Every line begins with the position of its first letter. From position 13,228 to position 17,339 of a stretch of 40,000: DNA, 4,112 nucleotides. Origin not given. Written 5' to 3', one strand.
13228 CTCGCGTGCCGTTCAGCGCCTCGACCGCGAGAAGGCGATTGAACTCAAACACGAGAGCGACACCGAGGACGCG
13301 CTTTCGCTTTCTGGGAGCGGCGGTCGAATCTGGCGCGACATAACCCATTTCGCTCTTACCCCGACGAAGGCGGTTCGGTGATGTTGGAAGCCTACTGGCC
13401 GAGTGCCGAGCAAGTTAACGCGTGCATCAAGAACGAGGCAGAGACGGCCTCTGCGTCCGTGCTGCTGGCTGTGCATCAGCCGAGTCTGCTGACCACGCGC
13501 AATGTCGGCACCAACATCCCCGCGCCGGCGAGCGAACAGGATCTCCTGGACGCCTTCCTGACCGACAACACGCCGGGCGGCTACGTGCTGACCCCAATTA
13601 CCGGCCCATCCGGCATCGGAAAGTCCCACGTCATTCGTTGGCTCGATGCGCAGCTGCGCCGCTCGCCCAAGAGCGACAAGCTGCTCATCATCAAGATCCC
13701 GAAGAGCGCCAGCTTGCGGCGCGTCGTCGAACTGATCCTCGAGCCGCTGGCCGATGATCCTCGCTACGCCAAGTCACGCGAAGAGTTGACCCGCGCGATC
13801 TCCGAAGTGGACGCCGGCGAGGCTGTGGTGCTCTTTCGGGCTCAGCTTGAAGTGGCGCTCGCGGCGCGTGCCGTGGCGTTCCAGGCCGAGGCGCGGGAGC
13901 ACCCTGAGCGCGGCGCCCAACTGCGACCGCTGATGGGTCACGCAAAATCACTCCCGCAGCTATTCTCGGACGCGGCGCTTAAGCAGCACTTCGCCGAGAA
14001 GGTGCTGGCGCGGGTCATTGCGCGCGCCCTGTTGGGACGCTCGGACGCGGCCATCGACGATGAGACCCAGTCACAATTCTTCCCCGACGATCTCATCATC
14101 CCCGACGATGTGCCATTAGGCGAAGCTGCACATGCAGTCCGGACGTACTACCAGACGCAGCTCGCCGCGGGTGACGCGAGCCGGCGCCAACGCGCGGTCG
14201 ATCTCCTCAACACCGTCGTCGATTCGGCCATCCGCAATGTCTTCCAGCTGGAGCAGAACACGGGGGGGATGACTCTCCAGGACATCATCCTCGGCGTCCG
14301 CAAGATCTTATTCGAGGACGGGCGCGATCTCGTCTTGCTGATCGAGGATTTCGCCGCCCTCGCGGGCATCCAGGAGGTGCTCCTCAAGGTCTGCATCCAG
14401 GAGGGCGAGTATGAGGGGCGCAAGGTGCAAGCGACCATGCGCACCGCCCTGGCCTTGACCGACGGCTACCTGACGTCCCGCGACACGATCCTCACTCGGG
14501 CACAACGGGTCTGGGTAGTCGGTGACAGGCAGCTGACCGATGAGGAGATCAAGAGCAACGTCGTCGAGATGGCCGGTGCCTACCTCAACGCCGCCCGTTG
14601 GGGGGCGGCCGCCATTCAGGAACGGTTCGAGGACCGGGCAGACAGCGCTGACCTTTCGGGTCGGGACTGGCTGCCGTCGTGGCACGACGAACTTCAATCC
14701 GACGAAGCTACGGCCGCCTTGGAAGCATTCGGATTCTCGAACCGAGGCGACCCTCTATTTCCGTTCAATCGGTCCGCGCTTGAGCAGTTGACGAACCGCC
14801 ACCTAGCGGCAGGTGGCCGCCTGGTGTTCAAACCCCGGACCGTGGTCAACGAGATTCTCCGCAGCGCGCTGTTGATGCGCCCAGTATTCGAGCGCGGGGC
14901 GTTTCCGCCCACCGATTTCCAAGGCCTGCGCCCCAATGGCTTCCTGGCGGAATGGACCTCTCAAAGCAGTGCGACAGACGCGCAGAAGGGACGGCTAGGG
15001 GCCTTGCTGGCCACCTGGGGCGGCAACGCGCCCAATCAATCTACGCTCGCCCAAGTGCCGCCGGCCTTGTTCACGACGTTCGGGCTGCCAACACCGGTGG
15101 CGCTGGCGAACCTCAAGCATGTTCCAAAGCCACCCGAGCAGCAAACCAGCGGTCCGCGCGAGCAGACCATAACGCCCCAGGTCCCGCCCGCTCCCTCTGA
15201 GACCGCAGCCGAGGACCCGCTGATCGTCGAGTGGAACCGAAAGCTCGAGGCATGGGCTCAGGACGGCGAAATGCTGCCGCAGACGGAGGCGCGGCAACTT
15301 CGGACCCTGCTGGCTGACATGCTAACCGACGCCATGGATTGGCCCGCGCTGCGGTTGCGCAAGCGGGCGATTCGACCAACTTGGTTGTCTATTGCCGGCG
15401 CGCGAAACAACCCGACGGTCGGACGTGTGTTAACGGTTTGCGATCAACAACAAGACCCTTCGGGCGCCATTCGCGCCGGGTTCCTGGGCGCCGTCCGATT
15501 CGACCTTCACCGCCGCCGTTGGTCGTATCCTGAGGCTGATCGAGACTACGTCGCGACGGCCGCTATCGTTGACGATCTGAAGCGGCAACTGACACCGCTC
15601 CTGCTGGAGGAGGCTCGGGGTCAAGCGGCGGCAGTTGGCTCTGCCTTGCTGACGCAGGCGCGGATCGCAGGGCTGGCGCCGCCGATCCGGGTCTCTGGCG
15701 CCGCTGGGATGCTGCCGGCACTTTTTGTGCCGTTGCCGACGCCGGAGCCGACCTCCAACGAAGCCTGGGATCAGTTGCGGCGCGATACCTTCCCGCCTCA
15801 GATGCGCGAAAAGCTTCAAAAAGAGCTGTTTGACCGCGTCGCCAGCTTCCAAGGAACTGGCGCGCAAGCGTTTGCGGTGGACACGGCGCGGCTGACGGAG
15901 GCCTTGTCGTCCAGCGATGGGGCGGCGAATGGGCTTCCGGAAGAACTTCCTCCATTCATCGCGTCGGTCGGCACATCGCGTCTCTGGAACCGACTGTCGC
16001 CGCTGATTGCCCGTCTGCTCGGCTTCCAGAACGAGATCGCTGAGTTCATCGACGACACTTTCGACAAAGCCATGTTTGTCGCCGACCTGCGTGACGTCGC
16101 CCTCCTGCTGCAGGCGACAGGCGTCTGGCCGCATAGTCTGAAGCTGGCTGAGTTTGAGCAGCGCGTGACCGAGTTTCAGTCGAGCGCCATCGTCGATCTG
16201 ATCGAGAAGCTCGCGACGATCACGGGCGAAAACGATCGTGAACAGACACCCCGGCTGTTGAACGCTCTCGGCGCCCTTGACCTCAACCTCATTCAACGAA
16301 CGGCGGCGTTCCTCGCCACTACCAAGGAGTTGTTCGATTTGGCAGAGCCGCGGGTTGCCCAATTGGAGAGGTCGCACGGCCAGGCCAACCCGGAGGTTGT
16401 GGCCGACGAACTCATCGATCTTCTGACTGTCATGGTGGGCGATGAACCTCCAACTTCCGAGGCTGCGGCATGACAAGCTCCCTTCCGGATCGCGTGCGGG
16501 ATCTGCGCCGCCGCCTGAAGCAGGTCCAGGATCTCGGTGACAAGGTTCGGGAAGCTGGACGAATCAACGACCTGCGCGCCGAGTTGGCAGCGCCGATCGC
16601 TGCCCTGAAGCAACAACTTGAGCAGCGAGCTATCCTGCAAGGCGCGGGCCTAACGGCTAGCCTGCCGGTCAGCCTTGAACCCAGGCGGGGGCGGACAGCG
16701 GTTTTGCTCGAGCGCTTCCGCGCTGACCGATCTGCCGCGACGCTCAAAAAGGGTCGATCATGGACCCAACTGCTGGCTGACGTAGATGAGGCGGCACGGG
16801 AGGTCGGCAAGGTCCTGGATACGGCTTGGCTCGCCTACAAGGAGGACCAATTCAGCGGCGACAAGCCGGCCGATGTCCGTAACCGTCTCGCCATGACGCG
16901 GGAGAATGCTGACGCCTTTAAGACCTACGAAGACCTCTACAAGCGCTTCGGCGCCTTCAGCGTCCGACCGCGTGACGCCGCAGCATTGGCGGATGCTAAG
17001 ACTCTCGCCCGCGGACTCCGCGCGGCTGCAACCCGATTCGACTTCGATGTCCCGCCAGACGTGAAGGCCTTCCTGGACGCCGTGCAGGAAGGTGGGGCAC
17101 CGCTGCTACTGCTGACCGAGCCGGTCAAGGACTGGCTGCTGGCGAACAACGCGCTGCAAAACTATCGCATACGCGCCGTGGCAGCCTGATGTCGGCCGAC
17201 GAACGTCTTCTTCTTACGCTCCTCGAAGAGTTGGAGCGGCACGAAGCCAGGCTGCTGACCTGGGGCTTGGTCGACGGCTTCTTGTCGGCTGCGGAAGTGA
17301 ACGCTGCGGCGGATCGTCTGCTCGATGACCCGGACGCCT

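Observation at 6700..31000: Complete Dpd-type 7-deazaguanine DNA modification/restriction system carried as island cargo in two convergent operons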

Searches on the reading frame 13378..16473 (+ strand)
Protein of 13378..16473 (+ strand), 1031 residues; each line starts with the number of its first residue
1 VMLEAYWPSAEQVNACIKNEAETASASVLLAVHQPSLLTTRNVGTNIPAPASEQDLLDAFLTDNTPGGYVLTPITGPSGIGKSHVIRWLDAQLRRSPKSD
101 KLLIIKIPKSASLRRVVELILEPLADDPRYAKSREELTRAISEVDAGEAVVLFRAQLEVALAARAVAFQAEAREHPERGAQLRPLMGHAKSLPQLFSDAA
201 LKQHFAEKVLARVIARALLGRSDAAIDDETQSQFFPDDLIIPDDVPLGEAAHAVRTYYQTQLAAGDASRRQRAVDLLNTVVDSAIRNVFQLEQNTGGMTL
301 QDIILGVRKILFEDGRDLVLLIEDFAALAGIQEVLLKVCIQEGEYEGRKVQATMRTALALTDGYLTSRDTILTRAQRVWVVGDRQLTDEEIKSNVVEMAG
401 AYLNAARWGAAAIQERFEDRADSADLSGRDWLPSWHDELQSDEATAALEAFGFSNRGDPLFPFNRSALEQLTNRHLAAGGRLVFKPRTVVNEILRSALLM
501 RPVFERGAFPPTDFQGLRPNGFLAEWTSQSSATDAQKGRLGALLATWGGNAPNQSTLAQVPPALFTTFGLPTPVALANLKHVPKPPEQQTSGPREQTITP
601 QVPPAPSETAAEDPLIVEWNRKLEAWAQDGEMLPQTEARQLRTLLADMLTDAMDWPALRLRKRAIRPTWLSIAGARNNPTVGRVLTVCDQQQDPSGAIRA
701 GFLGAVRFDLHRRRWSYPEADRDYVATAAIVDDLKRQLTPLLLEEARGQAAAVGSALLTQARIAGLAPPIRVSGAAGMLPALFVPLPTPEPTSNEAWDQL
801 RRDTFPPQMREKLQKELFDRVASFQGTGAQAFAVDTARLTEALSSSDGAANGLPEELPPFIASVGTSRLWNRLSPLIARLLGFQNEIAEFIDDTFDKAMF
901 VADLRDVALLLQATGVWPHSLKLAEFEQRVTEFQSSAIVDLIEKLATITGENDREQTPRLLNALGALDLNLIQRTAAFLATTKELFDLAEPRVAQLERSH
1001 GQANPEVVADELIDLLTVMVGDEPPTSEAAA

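Call 3: search_protein_families(library=ncbifam, proteins=[window:13378-16473:+])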
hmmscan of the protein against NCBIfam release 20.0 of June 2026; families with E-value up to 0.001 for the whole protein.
window:13378-16473:+ (1031 aa): 1 family
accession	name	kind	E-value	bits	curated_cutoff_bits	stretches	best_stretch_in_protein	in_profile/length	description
NF041065.1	DpdH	equivalog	3.6e-246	820.2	450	1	6-1017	1-1012/1014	protein DpdH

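Call 14: search_protein_families(library=pfam, max_evalue=0.001, proteins=[window:13378-16473:+])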
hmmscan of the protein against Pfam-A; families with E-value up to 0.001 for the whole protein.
window:13378-16473:+ (1031 aa): 1 family
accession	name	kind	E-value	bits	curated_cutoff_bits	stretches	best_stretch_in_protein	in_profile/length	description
PF13401.12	AAA_22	-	1.6e-06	28.9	27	1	74-143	10-77/130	AAA domain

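Call 57: search_protein_families(library=padloc, max_evalue=0.00001, proteins=[window:13378-16473:+])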
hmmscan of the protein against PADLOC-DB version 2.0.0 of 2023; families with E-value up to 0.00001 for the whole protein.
window:13378-16473:+ (1031 aa): 10 families
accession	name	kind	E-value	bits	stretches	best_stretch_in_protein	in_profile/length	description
PDLC02885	DpdH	-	3.9e-132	440.2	1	3-990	4-981/1022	DpdH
PDLC02875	DpdH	-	2.9e-131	437.3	1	3-845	4-848/1030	DpdH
PDLC02881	DpdH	-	1.3e-114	382.3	1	1-749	1-802/1071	DpdH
PDLC02882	DpdH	-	1.2e-109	365.4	1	1-845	1-862/1054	DpdH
PDLC02879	DpdH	-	8.6e-98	326.4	1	3-747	3-764/1064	DpdH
PDLC02891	DpdH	-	4.5e-80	268.2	1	9-1015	11-994/1009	DpdH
PDLC02888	DpdH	-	1.3e-69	233.3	2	189-583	200-590/622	DpdH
PDLC02878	DpdH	-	9.5e-35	117.8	1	11-500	14-482/1015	DpdH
PDLC02883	DpdH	-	1e-21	75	1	17-662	17-623/1013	DpdH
PDLC02876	DpdH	-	1.6e-15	54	1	26-434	199-598/1206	DpdH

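Call 85: search_solved_structures(query=window:13378-16473:+, max_evalue=0.001)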
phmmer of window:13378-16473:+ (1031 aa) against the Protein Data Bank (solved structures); distinct sequences matched with E-value up to 0.001: 0.

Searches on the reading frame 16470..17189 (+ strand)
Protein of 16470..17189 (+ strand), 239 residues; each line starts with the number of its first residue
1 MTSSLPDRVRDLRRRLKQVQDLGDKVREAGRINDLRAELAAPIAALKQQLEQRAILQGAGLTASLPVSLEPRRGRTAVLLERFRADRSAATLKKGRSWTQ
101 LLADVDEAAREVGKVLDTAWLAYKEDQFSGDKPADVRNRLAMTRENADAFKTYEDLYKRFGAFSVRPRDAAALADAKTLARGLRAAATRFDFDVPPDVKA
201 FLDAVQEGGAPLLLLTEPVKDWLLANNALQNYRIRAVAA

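Call 3: search_protein_families(library=ncbifam, proteins=[window:16470-17189:+])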
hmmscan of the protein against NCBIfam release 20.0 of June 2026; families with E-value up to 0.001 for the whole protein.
window:16470-17189:+ (239 aa): 1 family
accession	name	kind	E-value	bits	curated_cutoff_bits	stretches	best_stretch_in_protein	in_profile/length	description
NF041066.2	DpdI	equivalog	3.1e-22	79.7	150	1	4-234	2-239/239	protein DpdI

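Call 14: search_protein_families(library=pfam, max_evalue=0.001, proteins=[window:16470-17189:+])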
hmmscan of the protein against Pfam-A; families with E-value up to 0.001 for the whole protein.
window:16470-17189:+ (239 aa): 0 families

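Call 57: search_protein_families(library=padloc, max_evalue=0.00001, proteins=[window:16470-17189:+])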
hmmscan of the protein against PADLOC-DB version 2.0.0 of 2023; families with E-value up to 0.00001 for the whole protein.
window:16470-17189:+ (239 aa): 0 families

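Call 81: search_protein_families(library=pfam, max_evalue=1, proteins=[window:16470-17186:+])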
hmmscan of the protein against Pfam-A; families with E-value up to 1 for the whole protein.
window:16470-17186:+ (239 aa): 0 families
